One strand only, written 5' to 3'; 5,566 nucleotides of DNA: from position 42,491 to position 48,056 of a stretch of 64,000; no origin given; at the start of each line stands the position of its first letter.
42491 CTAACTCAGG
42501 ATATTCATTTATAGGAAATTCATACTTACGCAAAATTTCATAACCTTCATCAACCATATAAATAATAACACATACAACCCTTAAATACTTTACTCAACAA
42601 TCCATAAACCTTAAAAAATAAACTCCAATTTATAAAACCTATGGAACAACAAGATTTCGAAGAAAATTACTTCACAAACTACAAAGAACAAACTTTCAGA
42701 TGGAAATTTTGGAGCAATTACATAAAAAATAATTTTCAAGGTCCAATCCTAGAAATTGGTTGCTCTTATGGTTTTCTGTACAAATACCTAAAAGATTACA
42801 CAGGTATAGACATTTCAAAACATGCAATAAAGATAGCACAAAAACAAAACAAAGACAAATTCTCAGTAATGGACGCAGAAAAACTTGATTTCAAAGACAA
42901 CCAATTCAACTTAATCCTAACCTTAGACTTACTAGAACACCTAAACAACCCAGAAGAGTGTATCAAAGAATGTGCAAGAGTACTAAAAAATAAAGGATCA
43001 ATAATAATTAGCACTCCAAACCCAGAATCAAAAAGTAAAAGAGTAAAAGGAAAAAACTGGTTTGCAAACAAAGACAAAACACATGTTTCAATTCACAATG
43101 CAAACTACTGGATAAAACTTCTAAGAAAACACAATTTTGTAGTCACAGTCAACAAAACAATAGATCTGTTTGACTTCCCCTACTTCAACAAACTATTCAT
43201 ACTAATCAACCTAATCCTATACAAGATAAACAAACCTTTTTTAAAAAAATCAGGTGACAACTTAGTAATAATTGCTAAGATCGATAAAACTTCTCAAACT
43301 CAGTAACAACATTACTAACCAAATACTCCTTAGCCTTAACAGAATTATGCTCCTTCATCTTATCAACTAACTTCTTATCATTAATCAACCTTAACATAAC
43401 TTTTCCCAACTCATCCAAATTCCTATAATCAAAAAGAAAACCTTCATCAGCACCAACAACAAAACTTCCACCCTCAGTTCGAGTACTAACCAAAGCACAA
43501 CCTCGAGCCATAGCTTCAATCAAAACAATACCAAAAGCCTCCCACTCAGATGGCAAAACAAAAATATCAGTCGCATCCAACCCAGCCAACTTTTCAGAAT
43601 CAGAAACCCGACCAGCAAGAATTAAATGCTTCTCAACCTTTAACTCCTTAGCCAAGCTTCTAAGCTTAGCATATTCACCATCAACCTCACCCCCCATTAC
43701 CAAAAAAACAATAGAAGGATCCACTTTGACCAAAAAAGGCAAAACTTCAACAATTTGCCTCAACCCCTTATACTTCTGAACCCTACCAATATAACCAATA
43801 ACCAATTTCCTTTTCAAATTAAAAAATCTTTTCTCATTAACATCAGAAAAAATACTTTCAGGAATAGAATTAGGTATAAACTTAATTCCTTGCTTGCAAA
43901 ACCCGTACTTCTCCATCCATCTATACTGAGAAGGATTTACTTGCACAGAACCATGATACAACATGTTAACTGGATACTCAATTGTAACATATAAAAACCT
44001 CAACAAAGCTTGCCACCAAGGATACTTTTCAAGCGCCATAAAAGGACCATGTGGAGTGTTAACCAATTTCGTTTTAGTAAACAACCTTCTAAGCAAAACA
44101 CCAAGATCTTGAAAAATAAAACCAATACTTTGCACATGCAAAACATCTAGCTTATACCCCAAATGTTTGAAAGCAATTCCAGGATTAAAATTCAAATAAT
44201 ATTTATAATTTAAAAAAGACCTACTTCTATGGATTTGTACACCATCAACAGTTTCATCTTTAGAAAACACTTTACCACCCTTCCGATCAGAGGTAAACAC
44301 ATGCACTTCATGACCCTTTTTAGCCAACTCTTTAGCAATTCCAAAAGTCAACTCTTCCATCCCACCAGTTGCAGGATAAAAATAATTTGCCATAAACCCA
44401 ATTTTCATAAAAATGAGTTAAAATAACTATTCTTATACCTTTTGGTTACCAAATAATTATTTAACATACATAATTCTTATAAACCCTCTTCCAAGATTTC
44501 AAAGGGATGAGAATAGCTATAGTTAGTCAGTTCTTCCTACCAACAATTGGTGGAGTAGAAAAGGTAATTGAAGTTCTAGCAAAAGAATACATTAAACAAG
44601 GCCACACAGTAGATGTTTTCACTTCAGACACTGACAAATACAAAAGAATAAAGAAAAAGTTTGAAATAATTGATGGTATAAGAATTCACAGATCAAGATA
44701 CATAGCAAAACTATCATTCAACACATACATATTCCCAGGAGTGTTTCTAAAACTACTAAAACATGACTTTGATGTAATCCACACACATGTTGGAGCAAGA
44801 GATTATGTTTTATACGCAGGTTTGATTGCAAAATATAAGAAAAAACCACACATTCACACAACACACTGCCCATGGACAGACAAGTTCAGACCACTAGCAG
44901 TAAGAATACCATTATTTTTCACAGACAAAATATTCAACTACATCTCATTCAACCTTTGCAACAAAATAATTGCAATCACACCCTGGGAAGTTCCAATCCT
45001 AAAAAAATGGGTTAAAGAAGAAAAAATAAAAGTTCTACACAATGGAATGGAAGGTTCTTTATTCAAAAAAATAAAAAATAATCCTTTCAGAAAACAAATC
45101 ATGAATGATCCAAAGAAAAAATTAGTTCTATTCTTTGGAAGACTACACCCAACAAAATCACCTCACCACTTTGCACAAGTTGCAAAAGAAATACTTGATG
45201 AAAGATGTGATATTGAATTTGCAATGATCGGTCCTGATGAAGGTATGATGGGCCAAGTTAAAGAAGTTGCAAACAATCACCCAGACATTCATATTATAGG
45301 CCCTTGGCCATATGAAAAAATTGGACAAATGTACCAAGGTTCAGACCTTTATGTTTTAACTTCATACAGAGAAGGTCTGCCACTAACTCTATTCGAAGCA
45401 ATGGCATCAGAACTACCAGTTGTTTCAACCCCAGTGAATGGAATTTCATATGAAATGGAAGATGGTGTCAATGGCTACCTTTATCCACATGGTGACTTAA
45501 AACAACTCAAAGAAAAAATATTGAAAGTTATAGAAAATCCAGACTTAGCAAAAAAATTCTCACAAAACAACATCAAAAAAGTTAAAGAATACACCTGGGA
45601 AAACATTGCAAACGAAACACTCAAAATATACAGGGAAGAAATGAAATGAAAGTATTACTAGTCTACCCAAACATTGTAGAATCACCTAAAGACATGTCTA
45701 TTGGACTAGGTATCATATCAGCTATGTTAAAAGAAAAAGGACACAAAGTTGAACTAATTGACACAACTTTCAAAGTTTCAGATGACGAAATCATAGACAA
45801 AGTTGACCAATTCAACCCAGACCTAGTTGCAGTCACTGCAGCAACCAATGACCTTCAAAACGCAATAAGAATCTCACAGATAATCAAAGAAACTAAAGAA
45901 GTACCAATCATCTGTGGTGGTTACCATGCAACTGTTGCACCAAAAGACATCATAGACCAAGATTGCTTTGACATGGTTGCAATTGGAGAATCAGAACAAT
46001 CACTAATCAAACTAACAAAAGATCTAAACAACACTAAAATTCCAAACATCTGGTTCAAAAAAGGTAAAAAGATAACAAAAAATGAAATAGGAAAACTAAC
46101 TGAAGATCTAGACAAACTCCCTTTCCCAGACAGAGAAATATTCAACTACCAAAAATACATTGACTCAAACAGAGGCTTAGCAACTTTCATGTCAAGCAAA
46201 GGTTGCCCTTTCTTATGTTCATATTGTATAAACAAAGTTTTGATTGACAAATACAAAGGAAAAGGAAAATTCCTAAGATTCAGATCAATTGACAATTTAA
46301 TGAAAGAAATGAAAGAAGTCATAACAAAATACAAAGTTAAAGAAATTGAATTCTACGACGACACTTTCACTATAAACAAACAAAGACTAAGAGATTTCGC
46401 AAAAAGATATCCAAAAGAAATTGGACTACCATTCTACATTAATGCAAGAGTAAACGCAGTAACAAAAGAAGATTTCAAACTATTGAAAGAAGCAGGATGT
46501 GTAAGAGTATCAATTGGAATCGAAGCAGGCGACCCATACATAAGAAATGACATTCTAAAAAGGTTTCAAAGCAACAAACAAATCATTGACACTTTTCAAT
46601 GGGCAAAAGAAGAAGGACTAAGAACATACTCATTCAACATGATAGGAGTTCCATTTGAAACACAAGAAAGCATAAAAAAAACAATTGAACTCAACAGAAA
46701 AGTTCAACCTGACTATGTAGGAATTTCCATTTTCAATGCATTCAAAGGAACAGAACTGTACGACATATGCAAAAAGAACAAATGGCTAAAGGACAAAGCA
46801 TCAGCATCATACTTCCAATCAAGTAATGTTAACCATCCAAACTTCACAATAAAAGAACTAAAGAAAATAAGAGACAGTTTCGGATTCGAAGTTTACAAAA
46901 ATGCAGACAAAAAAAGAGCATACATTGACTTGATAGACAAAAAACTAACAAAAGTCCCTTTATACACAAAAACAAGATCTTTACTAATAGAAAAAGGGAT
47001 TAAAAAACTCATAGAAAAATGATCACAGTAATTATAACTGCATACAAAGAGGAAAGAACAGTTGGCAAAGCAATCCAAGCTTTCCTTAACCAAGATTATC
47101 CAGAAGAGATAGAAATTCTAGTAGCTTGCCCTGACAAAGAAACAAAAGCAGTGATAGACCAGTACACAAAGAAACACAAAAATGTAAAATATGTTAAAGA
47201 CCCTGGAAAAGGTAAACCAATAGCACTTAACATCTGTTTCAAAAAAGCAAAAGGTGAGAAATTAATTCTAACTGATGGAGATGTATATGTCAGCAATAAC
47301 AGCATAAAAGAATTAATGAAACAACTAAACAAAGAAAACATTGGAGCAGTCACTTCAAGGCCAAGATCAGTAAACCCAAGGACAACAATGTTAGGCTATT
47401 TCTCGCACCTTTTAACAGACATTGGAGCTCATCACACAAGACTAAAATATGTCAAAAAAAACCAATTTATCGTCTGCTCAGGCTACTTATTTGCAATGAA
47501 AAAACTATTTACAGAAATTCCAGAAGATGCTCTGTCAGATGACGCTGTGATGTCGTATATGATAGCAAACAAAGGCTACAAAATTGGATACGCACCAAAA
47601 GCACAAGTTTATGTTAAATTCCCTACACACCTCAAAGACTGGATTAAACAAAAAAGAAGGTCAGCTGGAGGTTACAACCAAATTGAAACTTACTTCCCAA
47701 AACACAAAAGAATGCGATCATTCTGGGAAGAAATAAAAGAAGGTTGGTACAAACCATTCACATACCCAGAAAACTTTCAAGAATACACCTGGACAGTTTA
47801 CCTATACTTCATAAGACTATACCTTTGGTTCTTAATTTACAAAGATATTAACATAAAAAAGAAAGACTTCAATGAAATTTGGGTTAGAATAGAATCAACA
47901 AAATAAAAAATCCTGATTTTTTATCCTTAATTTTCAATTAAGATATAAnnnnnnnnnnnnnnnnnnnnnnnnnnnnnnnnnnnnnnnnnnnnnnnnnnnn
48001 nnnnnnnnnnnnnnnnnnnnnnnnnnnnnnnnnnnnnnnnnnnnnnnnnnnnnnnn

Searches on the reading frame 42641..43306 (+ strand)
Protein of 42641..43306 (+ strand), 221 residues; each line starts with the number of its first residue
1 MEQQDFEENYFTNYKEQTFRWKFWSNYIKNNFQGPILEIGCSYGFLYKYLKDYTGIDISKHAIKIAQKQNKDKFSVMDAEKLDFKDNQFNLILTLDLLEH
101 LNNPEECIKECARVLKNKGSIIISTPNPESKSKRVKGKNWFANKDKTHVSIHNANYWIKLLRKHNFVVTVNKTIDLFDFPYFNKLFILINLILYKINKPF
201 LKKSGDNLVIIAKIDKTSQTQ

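Call 13: search_protein_families(library=pfam, proteins=[window:42641-43306:+], max_evalue=0.001)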
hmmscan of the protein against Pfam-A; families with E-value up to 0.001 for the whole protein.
window:42641-43306:+ (221 aa): 7 families
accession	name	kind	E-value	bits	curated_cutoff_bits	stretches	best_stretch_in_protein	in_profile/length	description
PF08241.18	Methyltransf_11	-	6.7e-22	78.4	21.2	1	37-123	1-95/95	Methyltransferase domain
PF13489.12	Methyltransf_23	-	2.2e-21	76.7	27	1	33-168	23-161/164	Methyltransferase domain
PF13649.12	Methyltransf_25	-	1.8e-16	61.1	27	1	36-119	1-97/97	Methyltransferase domain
PF13847.12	Methyltransf_31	-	1.1e-15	58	27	1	35-131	6-123/145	Methyltransferase domain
PF08242.18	Methyltransf_12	-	8.2e-13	49.4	30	1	37-120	1-97/98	Methyltransferase domain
PF05219.18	DREV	-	3.2e-05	23.6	26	1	59-170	122-237/265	DREV methyltransferase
PF07021.18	MetW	-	0.00019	21.5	21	1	36-127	17-111/193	Methionine biosynthesis protein MetW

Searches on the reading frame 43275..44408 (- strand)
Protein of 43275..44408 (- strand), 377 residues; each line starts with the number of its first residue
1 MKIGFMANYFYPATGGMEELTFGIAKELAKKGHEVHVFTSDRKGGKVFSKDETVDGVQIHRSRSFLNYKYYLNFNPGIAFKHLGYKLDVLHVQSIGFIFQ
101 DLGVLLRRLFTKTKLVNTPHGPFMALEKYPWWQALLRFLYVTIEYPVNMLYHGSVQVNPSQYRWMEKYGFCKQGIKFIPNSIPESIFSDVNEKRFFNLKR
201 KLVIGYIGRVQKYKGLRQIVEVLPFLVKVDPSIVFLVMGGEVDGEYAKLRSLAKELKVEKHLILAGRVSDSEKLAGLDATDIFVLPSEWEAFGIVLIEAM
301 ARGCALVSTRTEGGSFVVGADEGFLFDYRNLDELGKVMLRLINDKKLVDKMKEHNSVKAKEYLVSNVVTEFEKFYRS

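Call 13: search_protein_families(library=pfam, proteins=[window:43275-44408:-], max_evalue=0.001)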
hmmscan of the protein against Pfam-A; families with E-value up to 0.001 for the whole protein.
window:43275-44408:- (377 aa): 5 families
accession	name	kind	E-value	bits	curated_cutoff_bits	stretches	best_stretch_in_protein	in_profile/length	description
PF00534.26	Glycos_transf_1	-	2.1e-31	109.2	26.4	1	197-354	9-168/172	Glycosyl transferases group 1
PF13692.12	Glyco_trans_1_4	-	3.8e-24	86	27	1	203-344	3-142/142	Glycosyl transferases group 1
PF13439.12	Glyco_transf_4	-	8e-15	55.7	28.5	1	15-182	2-166/170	Glycosyltransferase Family 4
PF13579.12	Glyco_trans_4_4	-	6.6e-09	36.7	29.7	1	15-180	1-157/158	Glycosyl transferase 4-like domain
PF20706.3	GT4-conflict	-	1.2e-06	28.3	26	1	200-305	196-307/385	Family 4 Glycosyltransferase in conflict systems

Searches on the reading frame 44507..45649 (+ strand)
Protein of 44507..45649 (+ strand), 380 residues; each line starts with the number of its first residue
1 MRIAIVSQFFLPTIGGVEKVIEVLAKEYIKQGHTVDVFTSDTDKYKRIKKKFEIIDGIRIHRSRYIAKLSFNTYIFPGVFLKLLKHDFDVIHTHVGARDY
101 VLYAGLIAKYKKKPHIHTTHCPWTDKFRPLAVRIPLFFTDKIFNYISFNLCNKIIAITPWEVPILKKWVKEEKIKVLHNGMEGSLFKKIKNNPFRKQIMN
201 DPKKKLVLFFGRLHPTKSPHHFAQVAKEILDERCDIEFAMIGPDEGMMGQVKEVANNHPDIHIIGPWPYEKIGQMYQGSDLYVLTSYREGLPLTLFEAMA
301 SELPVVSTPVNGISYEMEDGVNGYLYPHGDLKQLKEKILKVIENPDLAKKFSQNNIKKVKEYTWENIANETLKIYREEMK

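Call 13: search_protein_families(library=pfam, proteins=[window:44507-45649:+], max_evalue=0.001)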
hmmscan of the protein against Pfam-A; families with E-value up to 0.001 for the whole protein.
window:44507-45649:+ (380 aa): 7 families
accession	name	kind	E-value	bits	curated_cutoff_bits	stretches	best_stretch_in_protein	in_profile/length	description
PF00534.26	Glycos_transf_1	-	1e-32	113.4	26.4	1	194-357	5-171/172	Glycosyl transferases group 1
PF13692.12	Glyco_trans_1_4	-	8.3e-28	97.9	27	1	205-344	2-142/142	Glycosyl transferases group 1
PF13439.12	Glyco_transf_4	-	2.8e-22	80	28.5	1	14-181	1-166/170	Glycosyltransferase Family 4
PF13579.12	Glyco_trans_4_4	-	4.2e-11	43.9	29.7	1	15-180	1-158/158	Glycosyl transferase 4-like domain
PF13524.12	Glyco_trans_1_2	-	5.3e-08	33.4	25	1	235-372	14-143/144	Glycosyl transferase-like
PF20706.3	GT4-conflict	-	6e-07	29.2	26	1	201-368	194-382/385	Family 4 Glycosyltransferase in conflict systems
PF13477.12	Glyco_trans_4_2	-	3.1e-05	24.6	23.4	1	26-120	18-107/139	Glycosyl transferase 4-like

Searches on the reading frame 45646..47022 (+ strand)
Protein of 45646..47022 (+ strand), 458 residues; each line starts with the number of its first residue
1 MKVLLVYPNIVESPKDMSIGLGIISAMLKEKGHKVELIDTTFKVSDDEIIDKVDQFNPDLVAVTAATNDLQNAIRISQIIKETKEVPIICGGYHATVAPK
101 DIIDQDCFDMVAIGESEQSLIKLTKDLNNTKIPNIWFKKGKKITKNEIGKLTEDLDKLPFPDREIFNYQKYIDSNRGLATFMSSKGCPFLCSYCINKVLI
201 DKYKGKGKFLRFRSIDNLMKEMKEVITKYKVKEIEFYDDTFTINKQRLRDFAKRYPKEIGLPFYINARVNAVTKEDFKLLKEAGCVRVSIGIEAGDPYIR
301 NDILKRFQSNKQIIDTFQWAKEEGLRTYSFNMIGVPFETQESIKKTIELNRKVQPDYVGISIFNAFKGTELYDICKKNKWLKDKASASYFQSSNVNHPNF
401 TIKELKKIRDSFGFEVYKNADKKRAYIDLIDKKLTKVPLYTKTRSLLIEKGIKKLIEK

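Call 13: search_protein_families(library=pfam, proteins=[window:45646-47022:+], max_evalue=0.001)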
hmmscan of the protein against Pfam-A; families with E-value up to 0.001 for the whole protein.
window:45646-47022:+ (458 aa): 3 families
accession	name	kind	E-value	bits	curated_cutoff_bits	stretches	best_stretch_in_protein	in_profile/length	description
PF04055.27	Radical_SAM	-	5.7e-25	88.8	29.5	1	184-349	4-165/166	Radical SAM superfamily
PF02310.24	B12-binding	-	5.5e-21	75.1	32.1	1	18-120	14-117/121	B12 binding domain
PF19864.5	Radical_SAM_N2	-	0.001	19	29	0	83-131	83-129/151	Radical SAM proteins, N-terminal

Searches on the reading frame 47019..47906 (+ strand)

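Call 13: search_protein_families(library=pfam, proteins=[window:47019-47906:+], max_evalue=0.001)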
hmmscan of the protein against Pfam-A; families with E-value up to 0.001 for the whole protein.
window:47019-47906:+ (295 aa): 4 families
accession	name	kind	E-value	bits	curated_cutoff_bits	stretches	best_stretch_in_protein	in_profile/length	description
PF13641.12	Glyco_tranf_2_3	-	3.1e-23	83.4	27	1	2-217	3-229/230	Glycosyltransferase like family 2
PF00535.33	Glycos_transf_2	-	1.3e-19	71.2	23.3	1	3-162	1-162/168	Glycosyl transferase family 2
PF13632.12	Glyco_trans_2_3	-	2.6e-12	47.4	27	1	84-272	4-188/198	Glycosyl transferase family group 2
PF13506.12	Glyco_transf_21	-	9.5e-10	38.6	21.7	1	68-195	20-150/174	Glycosyl transferase family 21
